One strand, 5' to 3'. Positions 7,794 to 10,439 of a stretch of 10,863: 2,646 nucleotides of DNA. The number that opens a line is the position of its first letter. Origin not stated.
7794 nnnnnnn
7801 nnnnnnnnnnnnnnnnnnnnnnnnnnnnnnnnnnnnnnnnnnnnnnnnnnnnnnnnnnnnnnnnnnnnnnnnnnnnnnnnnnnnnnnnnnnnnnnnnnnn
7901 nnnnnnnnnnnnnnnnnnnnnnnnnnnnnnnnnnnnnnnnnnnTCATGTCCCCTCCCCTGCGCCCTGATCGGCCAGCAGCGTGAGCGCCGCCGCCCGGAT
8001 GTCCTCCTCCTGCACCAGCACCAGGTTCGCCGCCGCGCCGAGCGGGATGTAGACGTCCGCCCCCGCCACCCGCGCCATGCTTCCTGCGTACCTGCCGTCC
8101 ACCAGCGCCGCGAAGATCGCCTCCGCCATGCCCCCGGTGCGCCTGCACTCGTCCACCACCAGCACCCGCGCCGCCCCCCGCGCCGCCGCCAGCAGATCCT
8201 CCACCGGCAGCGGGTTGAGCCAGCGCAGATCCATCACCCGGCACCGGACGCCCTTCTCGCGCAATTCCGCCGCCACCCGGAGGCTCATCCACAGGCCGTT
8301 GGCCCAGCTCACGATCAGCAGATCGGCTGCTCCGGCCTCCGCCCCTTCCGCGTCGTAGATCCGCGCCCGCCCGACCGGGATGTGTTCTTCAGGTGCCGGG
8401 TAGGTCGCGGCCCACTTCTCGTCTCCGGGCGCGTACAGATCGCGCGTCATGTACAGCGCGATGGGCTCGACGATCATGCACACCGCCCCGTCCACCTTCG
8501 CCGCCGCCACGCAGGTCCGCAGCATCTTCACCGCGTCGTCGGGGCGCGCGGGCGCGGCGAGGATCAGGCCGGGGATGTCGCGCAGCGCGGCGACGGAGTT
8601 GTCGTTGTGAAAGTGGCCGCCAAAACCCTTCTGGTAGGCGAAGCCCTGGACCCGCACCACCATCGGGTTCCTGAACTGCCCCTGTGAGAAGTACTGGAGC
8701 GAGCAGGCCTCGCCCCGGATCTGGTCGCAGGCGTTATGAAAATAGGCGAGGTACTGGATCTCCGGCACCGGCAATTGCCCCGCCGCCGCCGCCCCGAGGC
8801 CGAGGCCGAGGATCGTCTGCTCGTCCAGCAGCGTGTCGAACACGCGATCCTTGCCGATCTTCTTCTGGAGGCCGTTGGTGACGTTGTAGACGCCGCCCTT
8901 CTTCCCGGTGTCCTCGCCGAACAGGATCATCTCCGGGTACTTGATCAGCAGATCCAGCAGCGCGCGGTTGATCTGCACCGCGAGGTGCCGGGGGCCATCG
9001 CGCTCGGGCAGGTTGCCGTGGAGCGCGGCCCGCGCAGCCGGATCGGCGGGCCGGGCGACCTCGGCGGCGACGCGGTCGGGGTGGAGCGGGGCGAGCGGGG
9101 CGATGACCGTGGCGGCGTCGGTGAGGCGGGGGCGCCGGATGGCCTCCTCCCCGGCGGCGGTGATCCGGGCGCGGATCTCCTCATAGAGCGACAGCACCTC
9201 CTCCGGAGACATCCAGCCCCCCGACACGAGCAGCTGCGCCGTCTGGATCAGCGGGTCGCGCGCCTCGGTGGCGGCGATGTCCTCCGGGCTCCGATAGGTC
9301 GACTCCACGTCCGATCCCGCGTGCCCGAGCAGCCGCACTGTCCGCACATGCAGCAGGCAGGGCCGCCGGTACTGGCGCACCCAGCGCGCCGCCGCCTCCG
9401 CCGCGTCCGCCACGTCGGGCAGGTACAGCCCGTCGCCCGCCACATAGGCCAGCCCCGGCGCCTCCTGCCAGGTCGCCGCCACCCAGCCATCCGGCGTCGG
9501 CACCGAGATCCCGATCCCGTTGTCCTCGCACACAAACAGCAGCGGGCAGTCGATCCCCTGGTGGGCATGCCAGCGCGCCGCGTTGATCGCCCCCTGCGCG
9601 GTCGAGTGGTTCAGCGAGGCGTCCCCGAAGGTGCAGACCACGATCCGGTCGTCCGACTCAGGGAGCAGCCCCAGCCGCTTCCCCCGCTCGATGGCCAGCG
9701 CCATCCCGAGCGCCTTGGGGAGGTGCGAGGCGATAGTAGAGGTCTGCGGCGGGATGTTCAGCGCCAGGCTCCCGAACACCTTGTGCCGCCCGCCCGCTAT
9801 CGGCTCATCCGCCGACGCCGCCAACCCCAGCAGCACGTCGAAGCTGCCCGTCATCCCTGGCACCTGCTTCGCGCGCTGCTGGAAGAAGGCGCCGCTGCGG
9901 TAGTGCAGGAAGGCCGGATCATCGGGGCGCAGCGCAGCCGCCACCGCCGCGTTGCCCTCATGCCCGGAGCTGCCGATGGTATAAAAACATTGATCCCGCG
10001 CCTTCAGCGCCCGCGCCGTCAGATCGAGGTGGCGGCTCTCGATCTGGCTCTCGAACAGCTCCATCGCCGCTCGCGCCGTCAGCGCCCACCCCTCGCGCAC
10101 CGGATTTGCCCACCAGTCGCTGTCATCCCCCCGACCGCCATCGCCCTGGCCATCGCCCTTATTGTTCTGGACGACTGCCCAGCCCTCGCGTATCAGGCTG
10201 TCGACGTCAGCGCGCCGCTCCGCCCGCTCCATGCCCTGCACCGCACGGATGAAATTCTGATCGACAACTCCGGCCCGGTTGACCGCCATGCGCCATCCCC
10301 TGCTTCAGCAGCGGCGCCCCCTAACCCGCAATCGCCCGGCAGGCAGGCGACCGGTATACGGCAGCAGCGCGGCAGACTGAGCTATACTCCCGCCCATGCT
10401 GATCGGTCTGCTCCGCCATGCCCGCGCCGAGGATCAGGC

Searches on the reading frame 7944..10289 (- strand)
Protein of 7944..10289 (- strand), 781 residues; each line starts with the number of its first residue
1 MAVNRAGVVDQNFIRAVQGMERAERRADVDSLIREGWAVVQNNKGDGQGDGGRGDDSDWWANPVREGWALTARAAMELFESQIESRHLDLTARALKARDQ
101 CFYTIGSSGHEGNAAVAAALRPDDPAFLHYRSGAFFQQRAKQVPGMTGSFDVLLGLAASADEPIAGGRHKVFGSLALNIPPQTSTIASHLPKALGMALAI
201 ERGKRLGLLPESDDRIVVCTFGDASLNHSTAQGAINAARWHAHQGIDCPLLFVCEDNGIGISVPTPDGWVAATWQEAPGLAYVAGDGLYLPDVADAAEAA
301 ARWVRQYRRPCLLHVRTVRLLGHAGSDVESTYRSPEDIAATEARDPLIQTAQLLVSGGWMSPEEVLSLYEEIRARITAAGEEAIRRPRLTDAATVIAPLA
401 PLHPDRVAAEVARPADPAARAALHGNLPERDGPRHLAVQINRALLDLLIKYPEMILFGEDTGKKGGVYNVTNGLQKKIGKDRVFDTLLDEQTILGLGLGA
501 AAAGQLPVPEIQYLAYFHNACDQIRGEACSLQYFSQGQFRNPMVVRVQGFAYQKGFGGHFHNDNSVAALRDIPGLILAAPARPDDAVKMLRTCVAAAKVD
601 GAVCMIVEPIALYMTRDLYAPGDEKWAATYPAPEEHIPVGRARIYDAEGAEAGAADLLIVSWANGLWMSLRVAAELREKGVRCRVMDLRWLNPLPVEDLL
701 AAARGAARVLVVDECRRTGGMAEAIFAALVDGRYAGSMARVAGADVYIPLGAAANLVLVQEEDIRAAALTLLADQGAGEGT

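Call 7: search_protein_families(library=pfam, proteins=[window:7944-10289:-], max_evalue=0.01)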
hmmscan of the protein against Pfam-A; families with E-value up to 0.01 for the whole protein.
window:7944-10289:- (781 aa): 4 families
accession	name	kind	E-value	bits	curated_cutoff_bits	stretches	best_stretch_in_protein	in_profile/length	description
PF00676.26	E1_dh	-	6.9e-28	97.9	22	1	88-388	10-296/300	Dehydrogenase E1 component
PF02779.29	Transket_pyr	-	1.7e-18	67.3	27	1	440-603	9-163/174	Transketolase, pyrimidine binding domain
PF02780.25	Transketolase_C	-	3.7e-17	62.8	25.9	1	655-756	10-113/124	Transketolase, C-terminal domain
PF17147.9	PFOR_II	-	4.7e-05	24.1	27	1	655-747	1-98/102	Pyruvate:ferredoxin oxidoreductase core domain II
